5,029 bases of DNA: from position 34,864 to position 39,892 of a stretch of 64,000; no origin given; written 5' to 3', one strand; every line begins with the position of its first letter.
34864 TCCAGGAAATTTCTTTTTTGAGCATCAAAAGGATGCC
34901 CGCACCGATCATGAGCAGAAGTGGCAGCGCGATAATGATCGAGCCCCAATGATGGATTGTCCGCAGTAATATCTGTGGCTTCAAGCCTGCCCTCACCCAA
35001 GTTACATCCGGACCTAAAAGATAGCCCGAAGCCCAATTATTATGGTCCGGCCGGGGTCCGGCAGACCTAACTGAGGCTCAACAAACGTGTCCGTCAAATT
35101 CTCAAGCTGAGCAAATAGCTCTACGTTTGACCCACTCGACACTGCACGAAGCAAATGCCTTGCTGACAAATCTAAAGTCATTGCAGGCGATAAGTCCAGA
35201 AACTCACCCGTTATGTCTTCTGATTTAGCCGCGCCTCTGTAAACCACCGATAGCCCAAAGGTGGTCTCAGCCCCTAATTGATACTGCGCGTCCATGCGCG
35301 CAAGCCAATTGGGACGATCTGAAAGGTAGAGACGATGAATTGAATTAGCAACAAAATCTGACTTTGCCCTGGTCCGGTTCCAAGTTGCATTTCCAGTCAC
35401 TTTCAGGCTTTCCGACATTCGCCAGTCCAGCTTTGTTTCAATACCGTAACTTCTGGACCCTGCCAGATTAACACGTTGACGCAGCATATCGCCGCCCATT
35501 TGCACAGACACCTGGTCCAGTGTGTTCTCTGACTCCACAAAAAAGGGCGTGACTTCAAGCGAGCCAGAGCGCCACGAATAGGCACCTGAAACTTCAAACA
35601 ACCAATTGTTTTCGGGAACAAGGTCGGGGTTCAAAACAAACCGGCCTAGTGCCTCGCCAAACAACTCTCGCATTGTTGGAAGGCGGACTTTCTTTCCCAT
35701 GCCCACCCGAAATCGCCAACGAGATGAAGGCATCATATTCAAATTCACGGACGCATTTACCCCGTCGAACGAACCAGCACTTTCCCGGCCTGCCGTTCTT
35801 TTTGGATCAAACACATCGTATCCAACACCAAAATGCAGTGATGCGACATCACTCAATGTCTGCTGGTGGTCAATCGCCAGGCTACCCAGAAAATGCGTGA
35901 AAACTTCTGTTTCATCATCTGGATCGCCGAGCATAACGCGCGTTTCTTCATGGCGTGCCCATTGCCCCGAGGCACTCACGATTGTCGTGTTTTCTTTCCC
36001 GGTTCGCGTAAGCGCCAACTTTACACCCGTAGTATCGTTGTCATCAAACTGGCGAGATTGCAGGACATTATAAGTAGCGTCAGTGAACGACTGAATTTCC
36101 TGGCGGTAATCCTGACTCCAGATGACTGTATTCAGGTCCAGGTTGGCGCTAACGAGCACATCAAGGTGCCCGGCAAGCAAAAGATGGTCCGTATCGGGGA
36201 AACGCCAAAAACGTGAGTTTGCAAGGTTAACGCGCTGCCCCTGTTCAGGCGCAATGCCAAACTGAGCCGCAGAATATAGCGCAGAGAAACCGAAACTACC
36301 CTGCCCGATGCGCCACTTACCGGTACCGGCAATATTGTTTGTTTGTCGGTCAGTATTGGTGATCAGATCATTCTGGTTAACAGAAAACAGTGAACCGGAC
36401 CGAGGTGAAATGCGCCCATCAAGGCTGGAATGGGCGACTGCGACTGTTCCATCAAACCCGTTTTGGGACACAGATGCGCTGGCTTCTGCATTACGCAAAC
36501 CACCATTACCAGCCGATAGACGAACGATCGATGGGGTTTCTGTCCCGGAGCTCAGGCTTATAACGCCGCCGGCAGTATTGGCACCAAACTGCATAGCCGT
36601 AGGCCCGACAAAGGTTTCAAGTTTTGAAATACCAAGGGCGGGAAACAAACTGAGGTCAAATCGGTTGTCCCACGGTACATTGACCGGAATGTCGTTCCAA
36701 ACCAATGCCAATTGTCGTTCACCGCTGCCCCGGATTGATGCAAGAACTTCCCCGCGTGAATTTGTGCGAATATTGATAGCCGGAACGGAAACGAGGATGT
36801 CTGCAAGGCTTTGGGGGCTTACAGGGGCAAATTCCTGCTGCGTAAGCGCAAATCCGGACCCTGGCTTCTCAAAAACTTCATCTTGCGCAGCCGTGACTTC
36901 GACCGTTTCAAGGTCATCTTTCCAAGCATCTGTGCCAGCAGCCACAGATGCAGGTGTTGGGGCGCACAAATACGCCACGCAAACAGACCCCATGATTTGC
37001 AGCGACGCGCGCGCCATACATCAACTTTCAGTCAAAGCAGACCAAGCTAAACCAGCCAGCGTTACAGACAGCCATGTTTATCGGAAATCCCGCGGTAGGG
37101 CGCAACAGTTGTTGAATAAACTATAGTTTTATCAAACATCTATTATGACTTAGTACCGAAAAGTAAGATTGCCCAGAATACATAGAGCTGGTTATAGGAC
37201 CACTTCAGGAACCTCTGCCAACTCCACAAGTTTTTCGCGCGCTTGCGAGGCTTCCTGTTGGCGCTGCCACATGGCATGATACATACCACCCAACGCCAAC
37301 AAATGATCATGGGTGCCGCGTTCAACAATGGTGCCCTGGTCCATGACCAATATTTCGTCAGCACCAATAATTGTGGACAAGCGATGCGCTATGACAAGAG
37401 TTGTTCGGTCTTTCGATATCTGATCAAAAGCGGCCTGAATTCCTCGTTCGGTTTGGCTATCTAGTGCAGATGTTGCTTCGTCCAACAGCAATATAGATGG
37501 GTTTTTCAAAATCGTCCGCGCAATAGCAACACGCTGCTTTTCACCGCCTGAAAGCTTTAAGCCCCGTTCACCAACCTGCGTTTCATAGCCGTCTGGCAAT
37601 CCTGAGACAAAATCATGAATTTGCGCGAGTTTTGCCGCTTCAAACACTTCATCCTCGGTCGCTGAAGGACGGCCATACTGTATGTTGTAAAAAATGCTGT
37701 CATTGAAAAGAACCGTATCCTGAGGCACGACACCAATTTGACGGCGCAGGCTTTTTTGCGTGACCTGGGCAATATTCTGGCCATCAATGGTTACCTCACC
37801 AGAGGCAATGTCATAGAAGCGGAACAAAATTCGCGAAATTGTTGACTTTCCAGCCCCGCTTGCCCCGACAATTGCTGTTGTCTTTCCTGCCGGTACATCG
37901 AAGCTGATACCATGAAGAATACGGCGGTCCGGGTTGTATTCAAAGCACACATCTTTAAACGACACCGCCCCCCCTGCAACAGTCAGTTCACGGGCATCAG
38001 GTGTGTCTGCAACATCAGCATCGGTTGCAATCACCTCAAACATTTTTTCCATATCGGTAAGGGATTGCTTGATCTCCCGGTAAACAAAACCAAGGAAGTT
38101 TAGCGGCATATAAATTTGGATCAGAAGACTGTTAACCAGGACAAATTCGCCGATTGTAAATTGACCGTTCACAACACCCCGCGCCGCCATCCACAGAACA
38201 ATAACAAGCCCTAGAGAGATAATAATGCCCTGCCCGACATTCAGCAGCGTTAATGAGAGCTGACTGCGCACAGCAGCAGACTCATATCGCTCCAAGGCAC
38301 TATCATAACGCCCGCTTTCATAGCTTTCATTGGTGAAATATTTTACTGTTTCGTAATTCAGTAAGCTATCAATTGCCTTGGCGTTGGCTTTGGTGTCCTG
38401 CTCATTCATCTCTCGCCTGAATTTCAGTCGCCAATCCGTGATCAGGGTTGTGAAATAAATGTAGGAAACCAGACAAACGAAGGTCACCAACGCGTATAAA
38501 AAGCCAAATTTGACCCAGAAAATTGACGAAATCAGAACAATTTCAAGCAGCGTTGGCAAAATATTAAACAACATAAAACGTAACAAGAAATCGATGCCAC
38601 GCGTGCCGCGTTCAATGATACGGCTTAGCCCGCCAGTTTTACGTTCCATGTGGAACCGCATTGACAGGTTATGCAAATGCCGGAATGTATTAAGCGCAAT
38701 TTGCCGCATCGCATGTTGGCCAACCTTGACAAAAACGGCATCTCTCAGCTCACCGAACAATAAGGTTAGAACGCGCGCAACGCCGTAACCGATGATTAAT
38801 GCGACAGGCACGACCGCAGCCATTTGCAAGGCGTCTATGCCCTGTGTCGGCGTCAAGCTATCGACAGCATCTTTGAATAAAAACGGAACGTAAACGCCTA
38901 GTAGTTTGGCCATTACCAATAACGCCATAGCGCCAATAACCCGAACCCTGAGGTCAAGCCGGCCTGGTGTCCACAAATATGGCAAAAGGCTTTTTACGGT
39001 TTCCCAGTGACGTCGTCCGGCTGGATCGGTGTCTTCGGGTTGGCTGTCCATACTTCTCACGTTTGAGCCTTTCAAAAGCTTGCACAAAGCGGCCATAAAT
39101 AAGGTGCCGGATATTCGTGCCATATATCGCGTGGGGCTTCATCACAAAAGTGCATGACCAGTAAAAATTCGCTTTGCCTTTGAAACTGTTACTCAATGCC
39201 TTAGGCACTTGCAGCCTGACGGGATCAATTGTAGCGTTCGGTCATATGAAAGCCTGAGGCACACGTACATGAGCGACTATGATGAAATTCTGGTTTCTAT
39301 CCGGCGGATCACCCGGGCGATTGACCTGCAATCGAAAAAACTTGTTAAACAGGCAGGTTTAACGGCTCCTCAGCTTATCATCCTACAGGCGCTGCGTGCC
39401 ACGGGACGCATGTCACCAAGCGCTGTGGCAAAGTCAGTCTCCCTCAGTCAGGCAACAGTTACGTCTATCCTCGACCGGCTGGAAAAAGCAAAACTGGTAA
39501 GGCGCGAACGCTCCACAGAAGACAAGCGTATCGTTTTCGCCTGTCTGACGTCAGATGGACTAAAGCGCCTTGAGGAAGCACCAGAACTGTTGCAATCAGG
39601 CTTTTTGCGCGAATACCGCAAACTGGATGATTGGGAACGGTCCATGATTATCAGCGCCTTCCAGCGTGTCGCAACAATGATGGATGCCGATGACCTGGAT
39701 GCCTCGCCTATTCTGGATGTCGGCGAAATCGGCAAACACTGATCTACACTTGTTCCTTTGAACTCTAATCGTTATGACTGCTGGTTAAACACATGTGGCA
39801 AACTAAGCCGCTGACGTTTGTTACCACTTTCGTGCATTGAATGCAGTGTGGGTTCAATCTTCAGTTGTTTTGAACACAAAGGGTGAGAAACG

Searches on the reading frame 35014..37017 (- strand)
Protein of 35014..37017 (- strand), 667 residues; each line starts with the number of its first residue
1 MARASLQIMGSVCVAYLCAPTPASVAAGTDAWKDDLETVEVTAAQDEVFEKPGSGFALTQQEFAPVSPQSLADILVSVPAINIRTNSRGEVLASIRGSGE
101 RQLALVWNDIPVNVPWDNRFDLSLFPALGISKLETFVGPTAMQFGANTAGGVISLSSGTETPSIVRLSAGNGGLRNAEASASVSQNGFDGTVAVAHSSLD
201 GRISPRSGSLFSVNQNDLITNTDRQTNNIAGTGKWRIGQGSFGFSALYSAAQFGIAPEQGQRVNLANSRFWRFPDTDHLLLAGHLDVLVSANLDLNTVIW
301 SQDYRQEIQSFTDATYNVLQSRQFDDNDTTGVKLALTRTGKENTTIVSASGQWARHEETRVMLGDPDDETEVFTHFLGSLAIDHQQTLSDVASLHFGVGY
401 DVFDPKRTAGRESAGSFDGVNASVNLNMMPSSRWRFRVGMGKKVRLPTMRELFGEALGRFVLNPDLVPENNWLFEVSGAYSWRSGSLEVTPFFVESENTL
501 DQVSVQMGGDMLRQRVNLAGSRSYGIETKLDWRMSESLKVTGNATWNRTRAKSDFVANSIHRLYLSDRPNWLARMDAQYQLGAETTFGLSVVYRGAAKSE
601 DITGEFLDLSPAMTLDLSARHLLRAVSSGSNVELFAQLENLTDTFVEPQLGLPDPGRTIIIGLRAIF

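Call 10: search_protein_families(library=pfam, proteins=[window:35014-37017:-], max_evalue=0.001)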
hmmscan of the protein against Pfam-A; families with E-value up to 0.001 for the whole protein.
window:35014-37017:- (667 aa): 3 families
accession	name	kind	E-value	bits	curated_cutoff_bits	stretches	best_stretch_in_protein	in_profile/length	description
PF00593.30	TonB_dep_Rec_b-barrel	-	3.8e-19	70.3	27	1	222-641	8-436/436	TonB dependent receptor-like, beta-barrel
PF07715.20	Plug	-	7.3e-11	43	23.9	1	51-152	5-107/107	TonB-dependent Receptor Plug Domain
PF14905.12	OMP_b-brl_3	-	2.5e-10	40.4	27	1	463-601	210-342/408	Outer membrane protein beta-barrel family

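Call 68: search_protein_families(library=ncbifam, proteins=[window:35014-37017:-], max_evalue=0.00001)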
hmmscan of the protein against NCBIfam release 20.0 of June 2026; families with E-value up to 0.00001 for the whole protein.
window:35014-37017:- (667 aa): 8 families
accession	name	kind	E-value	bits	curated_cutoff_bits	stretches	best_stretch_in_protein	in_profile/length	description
TIGR01785.1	TonB-hemin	subfamily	1.8e-20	73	316.85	1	36-665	1-675/677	TonB-dependent heme/hemoglobin receptor family protein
TIGR01783.1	TonB-siderophor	subfamily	1.1e-15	57.3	223.5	1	374-643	359-617/649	TonB-dependent siderophore receptor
TIGR01779.1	TonB-B12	equivalog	6.2e-12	44.9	599.7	0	432-663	399-610/614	TonB-dependent vitamin B12 receptor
TIGR01786.1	TonB-hemlactrns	subfamily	1.1e-11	43.9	323.75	1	314-551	333-589/719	TonB-dependent hemoglobin/transferrin/lactoferrin family receptor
NF010010.0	PRK13483.1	equivalog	7e-09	34.2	927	0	463-605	452-599/660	ligand-gated channel protein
NF038079.1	TonB_sider_MxcH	equivalog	8e-08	30.8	925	1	444-581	559-698/792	TonB-dependent siderophore myxochelin receptor MxcH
NF007478.2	PRK10064.1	equivalog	1.1e-07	30.5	745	1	23-155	17-155/663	catecholate siderophore receptor CirA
NF007926.1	PRK10641.1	equivalog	4e-07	29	836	1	60-194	53-189/617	TonB-dependent vitamin B12 receptor BtuB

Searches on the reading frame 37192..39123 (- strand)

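Call 10: search_protein_families(library=pfam, proteins=[window:37192-39123:-], max_evalue=0.001)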
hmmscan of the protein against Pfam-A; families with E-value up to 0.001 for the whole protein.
window:37192-39123:- (643 aa): 3 families
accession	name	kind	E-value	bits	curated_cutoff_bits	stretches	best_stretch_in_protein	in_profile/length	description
PF00664.28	ABC_membrane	-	8.9e-39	134.2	28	1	64-341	3-274/274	ABC transporter transmembrane region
PF00005.33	ABC_tran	-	4.3e-34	118.5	25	1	403-552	1-137/137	ABC transporter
PF02463.25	SMC_N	-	1.8e-07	31.2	40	1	442-594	109-211/220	RecF/RecN/SMC N terminal domain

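Call 68: search_protein_families(library=ncbifam, proteins=[window:37192-39123:-], max_evalue=0.00001)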
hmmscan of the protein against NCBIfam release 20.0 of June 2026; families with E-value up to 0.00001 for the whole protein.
window:37192-39123:- (643 aa): 186 families (the best 25 are shown)
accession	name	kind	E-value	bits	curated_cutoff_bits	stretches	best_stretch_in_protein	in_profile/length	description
TIGR02203.1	MsbA_lipidA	equivalog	5.3e-120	401.6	602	1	62-620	16-567/572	lipid A export permease/ATP-binding protein MsbA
TIGR02204.1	MsbA_rel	hypoth_equivalog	2.3e-116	389.8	780.4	1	58-619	16-572/576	ABC transporter, permease/ATP-binding protein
TIGR01846.1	type_I_sec_HlyB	subfamily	8.2e-114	381.3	725.55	1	65-623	144-693/694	type I secretion system permease/ATPase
NF010178.0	PRK13657.1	equivalog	1.6e-113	380.2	733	1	66-625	26-573/588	glucan ABC transporter ATP-binding protein/ permease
TIGR00958.1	3a01208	subfamily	1.8e-106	357.1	874.6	1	62-618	163-710/711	antigen peptide transporter 2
NF052233.1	CphA_assoc_ABC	equivalog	2.4e-103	346.9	880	1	68-631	192-752/766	cyanophycin metabolism-associated ABC transporter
NF045513.1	HepA_fam_ABC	equivalog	7e-101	338.5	725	1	133-622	121-609/610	heterocyst formation ABC transporter subunit HepA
NF008381.0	PRK11176.1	equivalog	5.5e-100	335.4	867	1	59-622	24-579/582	lipid A ABC transporter ATP-binding protein/permease MsbA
TIGR03796.1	NHLM_micro_ABC1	equivalog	1.3e-93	314.5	853.3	1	107-618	194-708/710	NHLP family bacteriocin export ABC transporter peptidase/permease/ATPase subunit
TIGR01192.1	chvA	subfamily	1.5e-89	301.2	585.4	1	69-621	29-569/585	glucan export ABC transporter ATP-binding protein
TIGR01193.1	bacteriocin_ABC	subfamily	1.2e-86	291.7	523.85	1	41-619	142-706/708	peptide cleavage/export ABC transporter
TIGR03375.1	type_I_sec_LssB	subfamily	2e-86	290.8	693.1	1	69-609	158-689/696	type I secretion system permease/ATPase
TIGR03797.1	NHLM_micro_ABC2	equivalog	1.6e-84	284.7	709.4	1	66-622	142-685/686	NHLP bacteriocin export ABC transporter permease/ATPase subunit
TIGR02857.1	CydD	equivalog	1.1e-75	255.6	435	1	63-594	6-529/529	thiol reductant ABC exporter subunit CydD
NF008056.1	PRK10790.1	equivalog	1.8e-72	244.7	746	1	38-627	6-580/584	SmdB family multidrug efflux ABC transporter permease/ATP-binding protein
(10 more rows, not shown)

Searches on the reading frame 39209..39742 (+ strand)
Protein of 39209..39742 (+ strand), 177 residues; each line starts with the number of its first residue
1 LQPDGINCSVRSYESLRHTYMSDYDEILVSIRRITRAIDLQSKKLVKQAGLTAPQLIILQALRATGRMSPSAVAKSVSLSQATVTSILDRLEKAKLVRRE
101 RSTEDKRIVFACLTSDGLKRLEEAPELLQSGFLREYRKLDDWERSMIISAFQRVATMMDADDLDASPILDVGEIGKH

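Call 10: search_protein_families(library=pfam, proteins=[window:39209-39742:+], max_evalue=0.001)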
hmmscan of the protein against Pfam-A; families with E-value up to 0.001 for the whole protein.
window:39209-39742:+ (177 aa): 11 families
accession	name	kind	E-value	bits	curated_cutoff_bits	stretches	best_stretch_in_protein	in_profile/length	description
PF01047.28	MarR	-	6.3e-16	58.4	24.6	1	51-109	1-59/59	MarR family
PF12802.13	MarR_2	-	7.1e-13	48.9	27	1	50-108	2-61/61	MarR family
PF22381.2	Staph_reg_Sar_Rot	-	2.5e-11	44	27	1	43-121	4-82/85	Transcriptional regulator SarA/Rot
PF13412.12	HTH_24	-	8.3e-08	32.1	21.9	1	58-98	8-48/48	Winged helix-turn-helix DNA-binding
PF13463.12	HTH_27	-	5e-06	27.1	22.2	1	51-117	1-68/68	Winged helix DNA-binding domain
PF25212.1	HVO_A0114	-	3e-05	24.2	27.6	1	50-110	19-79/84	HVO_A0114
PF13404.12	HTH_AsnC-type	-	7.8e-05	22.9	27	1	58-92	8-42/42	AsnC-type helix-turn-helix domain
PF01978.25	TrmB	-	9.5e-05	22.6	25.6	1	49-106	4-59/68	Sugar-specific transcriptional regulator TrmB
PF12840.13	HTH_20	-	0.00025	21.4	27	1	58-99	9-50/51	Helix-turn-helix domain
PF09339.16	HTH_IclR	-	0.0004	20.5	22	1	58-100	8-51/52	IclR helix-turn-helix domain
PF03965.22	Penicillinase_R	-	0.00069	20.4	22.6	1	54-116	4-68/115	Penicillinase repressor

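Call 68: search_protein_families(library=ncbifam, proteins=[window:39209-39742:+], max_evalue=0.00001)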
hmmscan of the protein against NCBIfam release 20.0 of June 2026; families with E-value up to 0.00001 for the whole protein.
window:39209-39742:+ (177 aa): 13 families
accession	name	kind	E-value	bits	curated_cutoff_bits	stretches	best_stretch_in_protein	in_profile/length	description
TIGR02337.1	HpaR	equivalog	6.2e-12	45.5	121.2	1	43-125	18-100/130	homoprotocatechuate degradation operon regulator HpaR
NF041230.1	BagL_FevM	exception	4.4e-10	39.8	230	1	49-134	36-121/145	MarR family transcriptional regulator BagL/FevM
NF053777.1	Saro0803TransReg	equivalog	4.5e-10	39.4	200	1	29-129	13-113/140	Saro_0803 family transcriptional regulator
NF052638.1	TransRegOhrRVib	equivalog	6.5e-10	38.9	200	1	41-126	25-110/141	transcriptional regulator OhrR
NF050133.1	TransRegFabT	equivalog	1.1e-08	35.4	200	1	55-117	31-93/138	fatty acid biosynthesis transcriptional regulator FabT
NF045593.1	bilirub_TF_BilQ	equivalog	1.6e-08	34.4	125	1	43-156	20-133/135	bilirubin utilization transcriptional regulator BilQ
NF053755.1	MsvR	equivalog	1.1e-07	31.8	220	1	56-170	16-131/236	transcriptional factor MsvR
NF008565.1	PRK11512.1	equivalog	1.9e-07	31.2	240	1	47-127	34-114/144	multiple antibiotic resistance transcriptional regulator MarR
NF052438.1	TransRegRv0880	equivalog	2.6e-07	30.6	220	1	30-160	15-141/143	Rv0880 family HTH-type transcriptional regulator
TIGR01884.1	cas_HTH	subfamily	2.7e-07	30.2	60.2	1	37-102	125-191/202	CRISPR-associated CARF protein Csa3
NF038251.1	AdcR_fam_Zn_TF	equivalog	2.8e-07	30.9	175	1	49-118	32-100/143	zinc-dependent MarR family transcriptional regulator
TIGR01889.1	Staph_reg_Sar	paralog_domain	2.8e-06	27.6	62.6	1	37-121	9-97/109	staphylococcal accessory regulator family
NF033788.1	HTH_metalloreg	subfamily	7.3e-06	25.7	55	0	56-102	14-60/77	metalloregulator ArsR/SmtB family transcription factor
